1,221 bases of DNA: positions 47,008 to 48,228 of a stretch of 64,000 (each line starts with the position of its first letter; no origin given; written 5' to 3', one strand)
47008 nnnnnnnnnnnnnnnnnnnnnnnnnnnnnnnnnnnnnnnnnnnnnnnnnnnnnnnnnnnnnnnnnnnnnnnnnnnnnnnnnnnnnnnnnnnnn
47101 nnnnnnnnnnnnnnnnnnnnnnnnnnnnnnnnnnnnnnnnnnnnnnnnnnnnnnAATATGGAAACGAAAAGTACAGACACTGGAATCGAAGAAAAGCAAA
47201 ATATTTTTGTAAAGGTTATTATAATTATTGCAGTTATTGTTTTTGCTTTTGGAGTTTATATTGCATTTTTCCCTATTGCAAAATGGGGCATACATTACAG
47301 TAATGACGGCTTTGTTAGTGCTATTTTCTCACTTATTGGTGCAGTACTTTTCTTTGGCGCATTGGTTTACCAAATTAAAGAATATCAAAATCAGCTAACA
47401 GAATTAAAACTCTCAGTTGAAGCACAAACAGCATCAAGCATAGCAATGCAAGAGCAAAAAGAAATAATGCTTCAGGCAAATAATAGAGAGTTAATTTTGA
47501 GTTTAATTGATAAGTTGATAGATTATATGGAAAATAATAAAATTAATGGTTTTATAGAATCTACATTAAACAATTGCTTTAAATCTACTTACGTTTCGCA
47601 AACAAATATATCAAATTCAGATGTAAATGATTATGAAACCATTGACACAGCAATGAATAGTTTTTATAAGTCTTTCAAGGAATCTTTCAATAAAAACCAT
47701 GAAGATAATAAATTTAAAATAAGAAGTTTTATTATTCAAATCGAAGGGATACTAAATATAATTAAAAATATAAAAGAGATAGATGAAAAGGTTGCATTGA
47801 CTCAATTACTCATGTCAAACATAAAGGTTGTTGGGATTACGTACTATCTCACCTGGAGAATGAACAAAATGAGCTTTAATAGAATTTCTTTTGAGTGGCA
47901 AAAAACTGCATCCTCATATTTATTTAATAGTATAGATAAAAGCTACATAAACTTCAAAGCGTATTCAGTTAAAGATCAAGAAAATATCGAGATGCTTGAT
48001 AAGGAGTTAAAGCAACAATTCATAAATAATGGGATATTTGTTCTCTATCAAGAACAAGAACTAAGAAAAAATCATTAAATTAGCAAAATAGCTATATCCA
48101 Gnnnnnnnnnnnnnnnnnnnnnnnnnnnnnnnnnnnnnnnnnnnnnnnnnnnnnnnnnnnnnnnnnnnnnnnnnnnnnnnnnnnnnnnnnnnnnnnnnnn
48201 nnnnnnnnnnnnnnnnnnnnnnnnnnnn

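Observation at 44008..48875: Cargo operon: helicase-less nuclease-MTase (Type IIG/ISP-like) tightly coupled to two 2-TM membrane proteins - candidate composite or undescribed defence system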

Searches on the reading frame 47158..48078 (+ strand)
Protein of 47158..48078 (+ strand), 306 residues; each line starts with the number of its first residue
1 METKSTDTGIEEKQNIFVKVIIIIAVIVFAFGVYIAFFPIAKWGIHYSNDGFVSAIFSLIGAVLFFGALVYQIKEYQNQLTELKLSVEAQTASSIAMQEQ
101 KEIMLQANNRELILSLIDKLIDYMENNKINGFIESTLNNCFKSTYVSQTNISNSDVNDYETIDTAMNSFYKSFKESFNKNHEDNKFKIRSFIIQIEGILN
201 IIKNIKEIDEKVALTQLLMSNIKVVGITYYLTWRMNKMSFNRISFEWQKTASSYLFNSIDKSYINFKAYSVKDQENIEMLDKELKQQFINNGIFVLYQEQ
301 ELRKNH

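Call 3: search_protein_families(library=pfam, proteins=[window:47158-48078:+], max_evalue=0.1)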
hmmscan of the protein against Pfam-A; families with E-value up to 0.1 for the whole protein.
window:47158-48078:+ (306 aa): 0 families

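Call 4: search_protein_families(library=padloc, proteins=[window:47158-48078:+], max_evalue=0.1)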
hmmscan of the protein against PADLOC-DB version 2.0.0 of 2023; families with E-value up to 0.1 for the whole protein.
window:47158-48078:+ (306 aa): 0 families

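Call 5: search_protein_families(library=ncbifam, proteins=[window:47158-48078:+], max_evalue=0.1)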
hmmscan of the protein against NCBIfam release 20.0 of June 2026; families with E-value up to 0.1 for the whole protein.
window:47158-48078:+ (306 aa): 1 family
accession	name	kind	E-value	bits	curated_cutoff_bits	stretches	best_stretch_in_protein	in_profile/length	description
NF000952.0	PRK00095.2-2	subfamily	2e-05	23.2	840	1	73-143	501-573/623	DNA mismatch repair endonuclease MutL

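Call 13: find_homologous_proteins(query=window:47158-48078:+, max_evalue=0.001)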
Query window:47158-48078:+ (306 aa): 12 proteins with E <= 0.001 among 1515 candidates.
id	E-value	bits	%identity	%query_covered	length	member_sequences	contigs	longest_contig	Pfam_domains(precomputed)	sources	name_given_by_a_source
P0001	5.5e-190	648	100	100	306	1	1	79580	-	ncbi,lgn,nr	ncbi:MAG: hypothetical protein JXR36_13990 [Bacteroidales bacterium]|nr:hypothetical protein [Bacter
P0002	2.7e-40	157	39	85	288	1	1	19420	-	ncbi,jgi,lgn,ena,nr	ncbi:MAG TPA: hypothetical protein PLQ09_01075 [Prolixibacteraceae bacterium]|nr:hypothetical protei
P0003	2.2e-24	104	50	39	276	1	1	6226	-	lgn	-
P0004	8.7e-23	99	49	39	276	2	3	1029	-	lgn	-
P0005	5.6e-22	97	49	35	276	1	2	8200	-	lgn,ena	-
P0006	5.4e-21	93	37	52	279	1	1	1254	-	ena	-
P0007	5.9e-21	93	37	50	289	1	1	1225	-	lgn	-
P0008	1.3e-20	92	43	41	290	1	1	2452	-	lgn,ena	-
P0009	2.3e-18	85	50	33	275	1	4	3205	-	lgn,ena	-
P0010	3.0e-18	84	46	41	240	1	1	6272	-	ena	-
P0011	2.5e-11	62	54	22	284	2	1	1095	-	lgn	-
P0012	3.8e-7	48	45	29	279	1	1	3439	-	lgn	-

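Call 15: find_encoding_contigs(protein=P0002, flank=10000, max_places=4)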
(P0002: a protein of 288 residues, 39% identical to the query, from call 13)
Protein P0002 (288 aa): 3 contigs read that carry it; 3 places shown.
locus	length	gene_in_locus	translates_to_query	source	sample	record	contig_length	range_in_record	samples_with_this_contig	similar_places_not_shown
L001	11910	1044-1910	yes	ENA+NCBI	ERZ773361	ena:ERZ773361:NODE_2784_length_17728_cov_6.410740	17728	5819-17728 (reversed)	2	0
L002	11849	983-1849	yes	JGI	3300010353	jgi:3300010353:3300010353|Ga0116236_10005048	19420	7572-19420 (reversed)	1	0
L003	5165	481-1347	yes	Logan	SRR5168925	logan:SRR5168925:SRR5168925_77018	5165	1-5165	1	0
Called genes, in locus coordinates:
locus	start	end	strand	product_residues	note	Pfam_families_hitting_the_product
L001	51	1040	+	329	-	PF18135:Type_ISP_C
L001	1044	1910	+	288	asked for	-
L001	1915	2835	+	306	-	-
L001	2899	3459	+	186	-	-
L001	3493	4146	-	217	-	-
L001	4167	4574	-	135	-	-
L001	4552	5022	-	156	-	-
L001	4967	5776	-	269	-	-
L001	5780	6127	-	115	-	PF12728:HTH_17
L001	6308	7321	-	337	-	-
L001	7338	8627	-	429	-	PF13102:Phage_int_SAM_5, PF00589:Phage_integrase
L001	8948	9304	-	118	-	PF07467:BLIP (faint)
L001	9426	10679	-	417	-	PF13472:Lipase_GDSL_2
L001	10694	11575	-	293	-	PF13472:Lipase_GDSL_2 (weak)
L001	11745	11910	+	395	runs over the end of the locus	PF01546:Peptidase_M20, PF07687:M20_dimer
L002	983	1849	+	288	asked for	-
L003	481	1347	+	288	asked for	-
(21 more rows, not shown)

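Call 16: find_encoding_contigs(protein=P0003, flank=8000, max_places=4)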
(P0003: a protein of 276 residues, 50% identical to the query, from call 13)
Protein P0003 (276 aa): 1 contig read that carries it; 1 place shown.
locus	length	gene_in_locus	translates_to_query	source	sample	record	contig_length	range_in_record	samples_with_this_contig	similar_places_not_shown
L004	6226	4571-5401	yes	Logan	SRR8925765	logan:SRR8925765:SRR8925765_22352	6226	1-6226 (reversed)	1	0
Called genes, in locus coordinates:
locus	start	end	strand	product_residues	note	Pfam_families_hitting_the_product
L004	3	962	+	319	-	?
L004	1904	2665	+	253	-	PF19570:DUF6088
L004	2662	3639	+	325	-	PF08843:AbiEii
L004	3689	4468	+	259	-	-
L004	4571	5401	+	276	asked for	-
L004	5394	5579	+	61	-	-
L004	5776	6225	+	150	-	?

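Call 17: find_encoding_contigs(protein=P0005, flank=8000, max_places=4)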
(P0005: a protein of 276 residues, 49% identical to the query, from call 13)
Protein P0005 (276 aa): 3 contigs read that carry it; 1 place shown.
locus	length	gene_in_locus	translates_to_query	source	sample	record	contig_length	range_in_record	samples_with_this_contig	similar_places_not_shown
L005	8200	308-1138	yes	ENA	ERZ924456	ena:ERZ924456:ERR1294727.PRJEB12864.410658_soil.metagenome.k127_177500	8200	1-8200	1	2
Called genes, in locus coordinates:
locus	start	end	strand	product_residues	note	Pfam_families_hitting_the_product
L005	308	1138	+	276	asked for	-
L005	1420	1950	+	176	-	PF05838:Glyco_hydro_108, PF09374:PG_binding_3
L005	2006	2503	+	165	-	-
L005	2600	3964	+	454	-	PF20703:nSTAND1 (weak), PF13191:AAA_16 (weak), PF13401:AAA_22 (faint)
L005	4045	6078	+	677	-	-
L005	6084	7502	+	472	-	-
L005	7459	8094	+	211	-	-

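Call 19: find_encoding_contigs(protein=P0010, flank=8000, max_places=4)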
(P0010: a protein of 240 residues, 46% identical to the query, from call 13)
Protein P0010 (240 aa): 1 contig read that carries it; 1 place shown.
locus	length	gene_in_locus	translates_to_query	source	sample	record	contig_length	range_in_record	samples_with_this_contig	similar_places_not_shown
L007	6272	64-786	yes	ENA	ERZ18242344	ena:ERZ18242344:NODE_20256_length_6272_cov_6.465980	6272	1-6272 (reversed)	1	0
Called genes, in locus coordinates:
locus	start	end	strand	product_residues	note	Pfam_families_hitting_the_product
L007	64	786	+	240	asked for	-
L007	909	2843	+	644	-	PF02384:N6_Mtase, PF01170:UPF0020 (faint)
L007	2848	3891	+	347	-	PF01420:Methylase_S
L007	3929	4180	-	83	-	-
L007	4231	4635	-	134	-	-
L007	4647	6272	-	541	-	?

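Call 20: find_encoding_contigs(protein=P0012, flank=8000, max_places=4)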
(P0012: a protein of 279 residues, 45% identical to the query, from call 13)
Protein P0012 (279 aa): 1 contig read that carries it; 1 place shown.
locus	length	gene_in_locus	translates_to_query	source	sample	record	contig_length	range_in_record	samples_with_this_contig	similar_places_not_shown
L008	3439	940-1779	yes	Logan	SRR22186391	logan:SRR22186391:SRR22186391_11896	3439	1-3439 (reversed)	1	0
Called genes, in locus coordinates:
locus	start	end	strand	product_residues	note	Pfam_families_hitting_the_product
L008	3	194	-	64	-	?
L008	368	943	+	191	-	-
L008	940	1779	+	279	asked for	-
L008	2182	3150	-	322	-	PF09952:AbiEi_2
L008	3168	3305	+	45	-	-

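Call 21: find_encoding_contigs(protein=P0009, flank=8000, max_places=4)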
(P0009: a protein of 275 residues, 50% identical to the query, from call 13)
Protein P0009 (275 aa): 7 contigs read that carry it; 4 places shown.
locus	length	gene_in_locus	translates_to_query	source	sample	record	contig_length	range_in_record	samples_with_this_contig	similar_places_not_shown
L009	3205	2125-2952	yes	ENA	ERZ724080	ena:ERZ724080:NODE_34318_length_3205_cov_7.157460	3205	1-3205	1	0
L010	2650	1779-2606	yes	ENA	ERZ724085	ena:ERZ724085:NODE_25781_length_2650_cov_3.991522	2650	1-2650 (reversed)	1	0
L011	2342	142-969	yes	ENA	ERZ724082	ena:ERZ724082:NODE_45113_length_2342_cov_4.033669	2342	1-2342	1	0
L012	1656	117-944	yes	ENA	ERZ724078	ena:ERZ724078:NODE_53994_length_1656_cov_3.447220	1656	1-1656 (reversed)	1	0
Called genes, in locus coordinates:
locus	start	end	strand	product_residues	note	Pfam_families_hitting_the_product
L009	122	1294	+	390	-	PF13650:Asp_protease_2, PF13975:gag-asp_proteas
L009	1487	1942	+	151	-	-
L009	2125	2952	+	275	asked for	-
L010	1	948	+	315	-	?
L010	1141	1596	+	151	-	-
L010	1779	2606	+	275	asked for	-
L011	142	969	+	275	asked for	-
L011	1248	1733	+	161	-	-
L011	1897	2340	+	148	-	?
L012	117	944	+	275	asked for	-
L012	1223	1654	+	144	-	?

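Call 22: find_encoding_contigs(protein=P0008, flank=8000, max_places=4)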
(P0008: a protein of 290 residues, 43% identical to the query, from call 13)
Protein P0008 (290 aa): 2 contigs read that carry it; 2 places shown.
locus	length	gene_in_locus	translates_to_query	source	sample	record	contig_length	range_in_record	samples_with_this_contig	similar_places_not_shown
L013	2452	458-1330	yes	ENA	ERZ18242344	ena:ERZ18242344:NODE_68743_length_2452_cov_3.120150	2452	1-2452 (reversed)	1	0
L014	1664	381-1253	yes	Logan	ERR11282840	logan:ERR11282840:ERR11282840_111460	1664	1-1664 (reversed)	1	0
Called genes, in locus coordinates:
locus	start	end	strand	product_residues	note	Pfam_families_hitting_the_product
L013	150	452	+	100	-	-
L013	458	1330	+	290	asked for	-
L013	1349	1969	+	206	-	-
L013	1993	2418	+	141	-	PF08239:SH3_3, PF12587:DUF3761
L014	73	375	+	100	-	-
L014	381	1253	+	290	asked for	-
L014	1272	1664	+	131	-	?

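Call 27: search_protein_families(library=pfam, alignment_id=A1, max_evalue=1)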
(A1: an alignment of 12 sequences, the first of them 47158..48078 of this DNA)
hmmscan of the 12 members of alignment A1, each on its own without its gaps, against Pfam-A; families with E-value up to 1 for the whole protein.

A. member 1, window:47158-48078:+ (306 aa): 1 family
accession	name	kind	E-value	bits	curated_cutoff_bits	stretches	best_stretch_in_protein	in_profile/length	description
PF13567.11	DUF4131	-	0.14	12.3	31.6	1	22-88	7-63/165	Domain of unknown function (DUF4131)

B. families by the number of members that match (of 12 scanned): 24 families
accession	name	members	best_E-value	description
PF15731.11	MqsA_antitoxin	4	0.017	Antitoxin component of bacterial toxin-antitoxin system, MqsA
PF01284.28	MARVEL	2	0.00036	Membrane-associating domain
PF16872.10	putAbiC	2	0.00056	Putative phage abortive infection protein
PF11460.13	DUF3007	1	0.0011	Protein of unknown function (DUF3007)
PF21004.2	MCEL_GT_NTPase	1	0.0011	mRNA capping enzyme catalytic subunit, GTase, NTPase domain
PF07690.21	MFS_1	1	0.0084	Major Facilitator Superfamily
PF25128.1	HRDE1_NRDE3_N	1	0.014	HRDE1/NRDE-3, N-terminal domain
PF21786.3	Bflower_3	1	0.019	6-fold beta flower protein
PF16013.10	DUF4781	1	0.039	Domain of unknown function (DUF4781)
PF20712.2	CyanoTRADDas_TM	1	0.057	Cyanobacterial TRADD-N associated 2-Transmembrane domain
PF23962.1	DUF7290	1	0.074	Domain of unknown function (DUF7290)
PF14358.11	DUF4405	1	0.078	Domain of unknown function (DUF4405)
PF02673.24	BacA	1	0.093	Bacitracin resistance protein BacA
PF16943.10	T4SS_CagC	1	0.1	Cag pathogenicity island, type IV secretory system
PF08676.16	MutL_C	1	0.11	MutL C terminal dimerisation domain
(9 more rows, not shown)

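Call 28: search_protein_families(library=padloc, alignment_id=A1, max_evalue=1)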
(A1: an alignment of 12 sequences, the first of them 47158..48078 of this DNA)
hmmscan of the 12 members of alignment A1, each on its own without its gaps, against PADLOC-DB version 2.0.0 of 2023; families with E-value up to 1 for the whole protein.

A. member 1, window:47158-48078:+ (306 aa): 0 families

B. families by the number of members that match (of 12 scanned): 4 families
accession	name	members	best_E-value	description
PDLC01630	Cas7g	4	0.0073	CAS-I-U; effector_G7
PDLC03819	RTasSLATT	1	0.0032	DRT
PDLC01053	Csx1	1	0.035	TM+CARF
PDLC01970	CARF_TM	1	0.62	-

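Call 36: search_protein_families(library=phrogs, proteins=[window:47158-48078:+, P0002, P0003, P0008, P0011, P0012], max_evalue=0.1)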
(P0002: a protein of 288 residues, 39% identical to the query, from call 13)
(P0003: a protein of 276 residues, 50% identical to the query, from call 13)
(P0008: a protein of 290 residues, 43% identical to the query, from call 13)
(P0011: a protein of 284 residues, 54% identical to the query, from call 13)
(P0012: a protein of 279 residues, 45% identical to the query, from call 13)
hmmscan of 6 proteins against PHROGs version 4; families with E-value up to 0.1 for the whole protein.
window:47158-48078:+ (306 aa): 3 families
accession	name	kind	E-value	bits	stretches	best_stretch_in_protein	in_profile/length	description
phrog_14855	-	unknown function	0.045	14.9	0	81-152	7-75/179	-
phrog_14191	-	unknown function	0.058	14.3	1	262-287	22-47/51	-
phrog_14196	-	other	0.082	14.2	0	15-86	24-88/102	phosphohydrolase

P0002 (288 aa): 3 families
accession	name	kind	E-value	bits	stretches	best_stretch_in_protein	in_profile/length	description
phrog_14196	-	other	0.037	15.3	1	6-85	16-87/102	phosphohydrolase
phrog_16465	-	DNA, RNA and nucleotide metabolism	0.06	13.4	1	74-224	227-378/491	exonuclease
phrog_739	-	lysis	0.077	14.2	1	59-111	12-69/122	Rz-like spanin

P0003 (276 aa): 1 family
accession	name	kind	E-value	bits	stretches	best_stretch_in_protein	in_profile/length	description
phrog_23240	-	unknown function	0.0015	19.6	1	158-260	39-134/140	-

P0008 (290 aa): 2 families
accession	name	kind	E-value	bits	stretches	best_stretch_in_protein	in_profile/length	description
phrog_739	-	lysis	0.059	14.6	1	56-110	15-70/122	Rz-like spanin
phrog_23702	-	unknown function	0.071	14.5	0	180-204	18-42/84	-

P0011 (284 aa): 3 families
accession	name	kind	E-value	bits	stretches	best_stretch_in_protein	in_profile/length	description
phrog_20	-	lysis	0.0012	19.6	1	50-108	68-126/151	holin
phrog_29017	-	unknown function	0.044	15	1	103-156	40-93/142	-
phrog_739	-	lysis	0.049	14.9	1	47-126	12-93/122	Rz-like spanin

P0012 (279 aa): 2 families
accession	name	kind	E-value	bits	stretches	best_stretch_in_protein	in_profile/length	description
phrog_20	-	lysis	0.011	16.5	1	38-95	60-118/151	holin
phrog_17322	-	unknown function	0.03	15.2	0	7-93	28-112/136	-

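Call 37: search_protein_representatives(alignment_id=A1)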
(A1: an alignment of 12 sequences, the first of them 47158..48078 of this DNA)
Query: 12 sequences, 277 profile positions. Proteins with E-value up to 0.001 (for the whole library): 195; up to 1e-10: 57; up to 1e-30: 45. The best 150 are listed.
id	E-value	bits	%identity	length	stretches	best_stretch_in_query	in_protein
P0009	1.4e-104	366.0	-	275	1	2-276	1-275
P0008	1.6e-99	349.4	-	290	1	2-276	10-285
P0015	8.6e-98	343.7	-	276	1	2-276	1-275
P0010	2.8e-86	306.0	-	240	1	2-241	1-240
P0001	5.0e-84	298.6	-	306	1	2-276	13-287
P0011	1.5e-79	283.9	-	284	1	2-276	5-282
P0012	1.2e-75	271.1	-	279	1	1-275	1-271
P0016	5.2e-75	269.0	-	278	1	2-275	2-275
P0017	8.9e-75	268.2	-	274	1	9-275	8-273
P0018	1.3e-70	254.5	-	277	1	2-272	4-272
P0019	2.4e-70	253.7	-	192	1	2-187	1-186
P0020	4.7e-69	249.5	-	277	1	2-276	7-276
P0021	1.5e-68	247.9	-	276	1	5-276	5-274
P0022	6.0e-68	245.9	-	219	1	59-276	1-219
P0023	1.0e-67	245.1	-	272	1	2-270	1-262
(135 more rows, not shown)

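Call 39: search_protein_families(library=pfam, alignment_id=A2, max_evalue=0.001)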
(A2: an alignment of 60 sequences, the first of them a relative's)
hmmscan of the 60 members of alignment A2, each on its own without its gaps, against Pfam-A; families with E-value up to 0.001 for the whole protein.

A. member 1, P0059 (266 aa): 0 families

B. families by the number of members that match (of 60 scanned): 3 families
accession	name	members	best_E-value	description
PF16872.10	putAbiC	49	3e-27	Putative phage abortive infection protein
PF19560.4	DUF6082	7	1.2e-05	Family of unknown function (DUF6082)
PF04893.22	Yip1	1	0.00043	Yip1 domain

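Call 57: find_related_loci(query=A1, collection=metagenome_contigs, flank=6000)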
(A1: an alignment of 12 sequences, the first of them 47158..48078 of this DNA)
Query A1 (306 aa) in metagenome_contigs; peptide patterns used: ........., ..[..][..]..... (x = any residue, [..] = any of these).
50 stretches matched a pattern; 7 encode a relative of the query (tblastn E <= 1e-3); 7 distinct loci.
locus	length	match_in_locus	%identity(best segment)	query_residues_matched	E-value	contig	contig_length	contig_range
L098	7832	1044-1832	39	1-259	2e-46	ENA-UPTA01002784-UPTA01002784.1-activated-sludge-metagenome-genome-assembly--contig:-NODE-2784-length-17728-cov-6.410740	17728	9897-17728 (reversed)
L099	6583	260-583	49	21-128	1e-27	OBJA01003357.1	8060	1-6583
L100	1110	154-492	41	22-134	2e-24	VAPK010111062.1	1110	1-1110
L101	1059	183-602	35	25-180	5e-21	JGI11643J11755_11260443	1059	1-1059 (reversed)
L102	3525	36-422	41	21-137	6e-20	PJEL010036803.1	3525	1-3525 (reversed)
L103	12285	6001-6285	40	43-139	4e-18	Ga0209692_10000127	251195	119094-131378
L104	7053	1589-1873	40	43-139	4e-18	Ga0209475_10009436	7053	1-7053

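Call 58: find_related_loci(query=A1, collection=viral_contigs, flank=6000)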
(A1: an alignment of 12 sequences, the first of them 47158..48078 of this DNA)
Query A1 (306 aa) in viral_contigs; peptide patterns used: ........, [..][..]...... (x = any residue, [..] = any of these).
47 stretches matched a pattern, but none encodes a relative of the query by tblastn (E <= 1e-3).
